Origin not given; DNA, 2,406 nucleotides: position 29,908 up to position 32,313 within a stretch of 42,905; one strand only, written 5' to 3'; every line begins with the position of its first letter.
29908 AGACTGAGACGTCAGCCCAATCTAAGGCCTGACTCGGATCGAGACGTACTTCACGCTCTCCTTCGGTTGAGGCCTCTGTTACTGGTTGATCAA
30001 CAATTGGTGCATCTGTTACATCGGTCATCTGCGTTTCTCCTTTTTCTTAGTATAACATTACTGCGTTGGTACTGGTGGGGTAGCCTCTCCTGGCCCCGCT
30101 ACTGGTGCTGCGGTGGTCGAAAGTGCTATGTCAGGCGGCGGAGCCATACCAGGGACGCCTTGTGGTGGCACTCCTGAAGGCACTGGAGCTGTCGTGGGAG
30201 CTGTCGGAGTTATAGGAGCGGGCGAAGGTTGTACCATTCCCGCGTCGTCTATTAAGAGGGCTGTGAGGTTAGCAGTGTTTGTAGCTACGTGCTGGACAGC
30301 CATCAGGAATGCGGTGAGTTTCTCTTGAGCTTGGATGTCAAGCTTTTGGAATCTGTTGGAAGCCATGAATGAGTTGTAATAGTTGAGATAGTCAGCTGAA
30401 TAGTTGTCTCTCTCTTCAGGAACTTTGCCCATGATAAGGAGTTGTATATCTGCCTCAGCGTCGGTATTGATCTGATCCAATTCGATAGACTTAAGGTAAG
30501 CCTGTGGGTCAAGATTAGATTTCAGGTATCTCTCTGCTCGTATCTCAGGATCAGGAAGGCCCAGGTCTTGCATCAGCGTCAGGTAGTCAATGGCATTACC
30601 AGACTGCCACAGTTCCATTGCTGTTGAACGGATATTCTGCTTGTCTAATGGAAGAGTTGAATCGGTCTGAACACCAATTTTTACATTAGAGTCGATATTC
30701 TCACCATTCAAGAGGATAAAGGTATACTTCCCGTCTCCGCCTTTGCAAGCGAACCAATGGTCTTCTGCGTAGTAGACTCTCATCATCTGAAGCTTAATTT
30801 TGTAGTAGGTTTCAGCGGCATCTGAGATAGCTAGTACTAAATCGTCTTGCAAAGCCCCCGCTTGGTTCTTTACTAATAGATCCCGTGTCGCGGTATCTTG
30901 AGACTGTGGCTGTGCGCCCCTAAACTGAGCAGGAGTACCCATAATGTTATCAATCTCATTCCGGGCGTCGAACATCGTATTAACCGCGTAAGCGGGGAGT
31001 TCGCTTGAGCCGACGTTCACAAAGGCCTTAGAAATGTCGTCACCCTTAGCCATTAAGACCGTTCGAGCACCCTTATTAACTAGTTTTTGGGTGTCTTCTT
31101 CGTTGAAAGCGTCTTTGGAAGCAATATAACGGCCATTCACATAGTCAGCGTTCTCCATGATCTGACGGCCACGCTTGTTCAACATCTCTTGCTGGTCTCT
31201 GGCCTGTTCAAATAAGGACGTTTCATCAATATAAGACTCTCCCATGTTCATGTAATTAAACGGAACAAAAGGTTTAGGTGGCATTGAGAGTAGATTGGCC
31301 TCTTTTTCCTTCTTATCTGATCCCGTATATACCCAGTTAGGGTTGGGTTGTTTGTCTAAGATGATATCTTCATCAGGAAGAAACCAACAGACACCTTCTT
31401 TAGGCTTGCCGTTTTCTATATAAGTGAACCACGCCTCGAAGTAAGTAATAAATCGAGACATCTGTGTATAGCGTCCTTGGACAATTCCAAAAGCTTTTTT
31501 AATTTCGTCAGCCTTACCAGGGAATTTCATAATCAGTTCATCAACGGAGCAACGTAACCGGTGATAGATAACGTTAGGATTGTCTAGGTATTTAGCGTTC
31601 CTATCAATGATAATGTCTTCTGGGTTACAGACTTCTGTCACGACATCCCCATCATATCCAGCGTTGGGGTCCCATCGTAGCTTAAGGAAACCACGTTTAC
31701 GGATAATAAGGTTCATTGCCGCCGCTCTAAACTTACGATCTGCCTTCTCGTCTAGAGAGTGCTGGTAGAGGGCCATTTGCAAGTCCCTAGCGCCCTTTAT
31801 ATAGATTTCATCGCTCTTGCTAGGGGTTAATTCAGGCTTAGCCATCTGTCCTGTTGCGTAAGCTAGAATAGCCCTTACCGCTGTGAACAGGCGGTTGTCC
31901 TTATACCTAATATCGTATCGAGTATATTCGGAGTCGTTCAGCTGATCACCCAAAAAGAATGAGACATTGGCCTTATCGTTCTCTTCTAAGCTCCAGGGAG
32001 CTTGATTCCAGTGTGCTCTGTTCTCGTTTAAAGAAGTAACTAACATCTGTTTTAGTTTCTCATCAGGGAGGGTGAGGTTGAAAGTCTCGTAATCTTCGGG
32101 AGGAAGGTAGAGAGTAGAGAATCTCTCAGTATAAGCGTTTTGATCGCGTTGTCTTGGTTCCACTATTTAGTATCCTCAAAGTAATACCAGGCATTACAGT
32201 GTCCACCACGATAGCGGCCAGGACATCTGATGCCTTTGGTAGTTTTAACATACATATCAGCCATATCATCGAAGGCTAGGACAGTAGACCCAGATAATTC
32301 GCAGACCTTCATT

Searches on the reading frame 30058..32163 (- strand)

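Call 26: search_protein_families(library=phrogs, proteins=[window:30058-32163:-], max_evalue=0.001)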
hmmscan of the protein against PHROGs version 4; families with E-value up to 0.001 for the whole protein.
window:30058-32163:- (701 aa): 3 families
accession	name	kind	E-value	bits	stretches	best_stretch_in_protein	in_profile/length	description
phrog_156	-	head and packaging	9.3e-27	94.7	1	36-539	7-553/681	portal protein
phrog_1216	-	head and packaging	6.1e-09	35.9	0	173-213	211-251/714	portal protein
phrog_332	-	connector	1.3e-08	34.6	1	126-437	108-401/560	head-tail adaptor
